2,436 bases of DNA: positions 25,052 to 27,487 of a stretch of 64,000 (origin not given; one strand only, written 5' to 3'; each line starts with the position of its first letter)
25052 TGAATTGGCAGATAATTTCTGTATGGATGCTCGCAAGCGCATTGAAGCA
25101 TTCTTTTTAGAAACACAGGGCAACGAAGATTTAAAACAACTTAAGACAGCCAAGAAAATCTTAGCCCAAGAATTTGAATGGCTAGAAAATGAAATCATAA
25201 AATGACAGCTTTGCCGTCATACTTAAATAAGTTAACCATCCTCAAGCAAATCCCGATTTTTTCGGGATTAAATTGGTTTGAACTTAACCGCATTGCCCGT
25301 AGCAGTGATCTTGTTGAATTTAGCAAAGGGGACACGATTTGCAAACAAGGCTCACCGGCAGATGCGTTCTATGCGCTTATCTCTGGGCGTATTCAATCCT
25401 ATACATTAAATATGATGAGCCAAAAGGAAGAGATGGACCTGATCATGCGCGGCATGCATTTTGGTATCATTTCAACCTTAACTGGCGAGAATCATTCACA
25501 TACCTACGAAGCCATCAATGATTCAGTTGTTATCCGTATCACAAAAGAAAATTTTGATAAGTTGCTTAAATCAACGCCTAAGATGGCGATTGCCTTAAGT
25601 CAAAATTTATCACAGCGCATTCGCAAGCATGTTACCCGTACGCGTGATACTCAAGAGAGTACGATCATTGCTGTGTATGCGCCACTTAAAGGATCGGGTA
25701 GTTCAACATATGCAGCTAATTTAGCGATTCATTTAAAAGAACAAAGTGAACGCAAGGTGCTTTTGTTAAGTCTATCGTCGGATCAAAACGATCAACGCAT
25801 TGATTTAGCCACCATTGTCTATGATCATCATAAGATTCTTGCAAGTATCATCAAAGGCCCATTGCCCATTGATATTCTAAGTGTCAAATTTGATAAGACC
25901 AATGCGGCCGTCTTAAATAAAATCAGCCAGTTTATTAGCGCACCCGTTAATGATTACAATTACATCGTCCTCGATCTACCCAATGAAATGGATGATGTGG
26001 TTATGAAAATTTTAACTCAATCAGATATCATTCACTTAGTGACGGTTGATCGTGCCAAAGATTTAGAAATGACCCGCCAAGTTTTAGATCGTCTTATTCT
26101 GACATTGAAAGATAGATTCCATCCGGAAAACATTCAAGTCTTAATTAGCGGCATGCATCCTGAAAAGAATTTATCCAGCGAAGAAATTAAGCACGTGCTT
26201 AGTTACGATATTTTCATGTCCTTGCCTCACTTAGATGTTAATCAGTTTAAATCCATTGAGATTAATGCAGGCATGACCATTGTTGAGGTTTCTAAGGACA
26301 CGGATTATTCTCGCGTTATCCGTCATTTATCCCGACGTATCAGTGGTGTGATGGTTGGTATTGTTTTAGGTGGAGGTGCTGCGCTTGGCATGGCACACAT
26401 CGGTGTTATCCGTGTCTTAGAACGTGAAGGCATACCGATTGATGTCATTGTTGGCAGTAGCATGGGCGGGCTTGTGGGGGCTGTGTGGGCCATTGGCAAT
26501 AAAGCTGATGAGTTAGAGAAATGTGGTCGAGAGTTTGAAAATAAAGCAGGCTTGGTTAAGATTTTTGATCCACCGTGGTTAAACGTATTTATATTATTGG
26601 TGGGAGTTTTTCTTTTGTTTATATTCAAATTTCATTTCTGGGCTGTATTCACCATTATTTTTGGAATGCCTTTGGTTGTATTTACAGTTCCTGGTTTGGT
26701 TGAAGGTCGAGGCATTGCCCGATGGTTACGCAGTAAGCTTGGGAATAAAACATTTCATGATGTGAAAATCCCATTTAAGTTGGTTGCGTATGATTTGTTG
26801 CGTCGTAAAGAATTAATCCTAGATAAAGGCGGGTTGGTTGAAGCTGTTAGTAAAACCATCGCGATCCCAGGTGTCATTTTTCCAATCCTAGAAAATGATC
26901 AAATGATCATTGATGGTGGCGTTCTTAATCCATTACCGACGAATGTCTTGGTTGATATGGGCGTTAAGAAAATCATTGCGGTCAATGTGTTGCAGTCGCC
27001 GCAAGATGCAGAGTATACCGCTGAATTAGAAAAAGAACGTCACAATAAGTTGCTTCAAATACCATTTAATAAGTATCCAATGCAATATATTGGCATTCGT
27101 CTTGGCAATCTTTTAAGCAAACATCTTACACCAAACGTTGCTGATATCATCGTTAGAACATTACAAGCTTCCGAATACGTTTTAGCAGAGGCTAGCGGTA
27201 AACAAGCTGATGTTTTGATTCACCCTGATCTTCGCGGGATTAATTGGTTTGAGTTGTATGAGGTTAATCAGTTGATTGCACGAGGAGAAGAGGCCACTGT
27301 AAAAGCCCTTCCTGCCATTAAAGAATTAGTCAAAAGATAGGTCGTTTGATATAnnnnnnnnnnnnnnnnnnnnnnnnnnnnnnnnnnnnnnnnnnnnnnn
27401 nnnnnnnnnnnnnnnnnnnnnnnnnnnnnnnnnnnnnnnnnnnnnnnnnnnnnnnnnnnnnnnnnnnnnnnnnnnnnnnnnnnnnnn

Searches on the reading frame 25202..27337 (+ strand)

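Call 63: search_protein_families(library=pfam, proteins=[window:25202-27337:+], max_evalue=0.0001)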
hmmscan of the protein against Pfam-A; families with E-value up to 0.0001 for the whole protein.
window:25202-27337:+ (712 aa): 2 families
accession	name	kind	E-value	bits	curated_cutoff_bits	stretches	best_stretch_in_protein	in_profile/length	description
PF01734.28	Patatin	-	6.4e-24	85.7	27.7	1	387-583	1-190/191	Patatin-like phospholipase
PF00027.35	cNMP_binding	-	2.5e-18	66.2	27.5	1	38-124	2-88/89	Cyclic nucleotide-binding domain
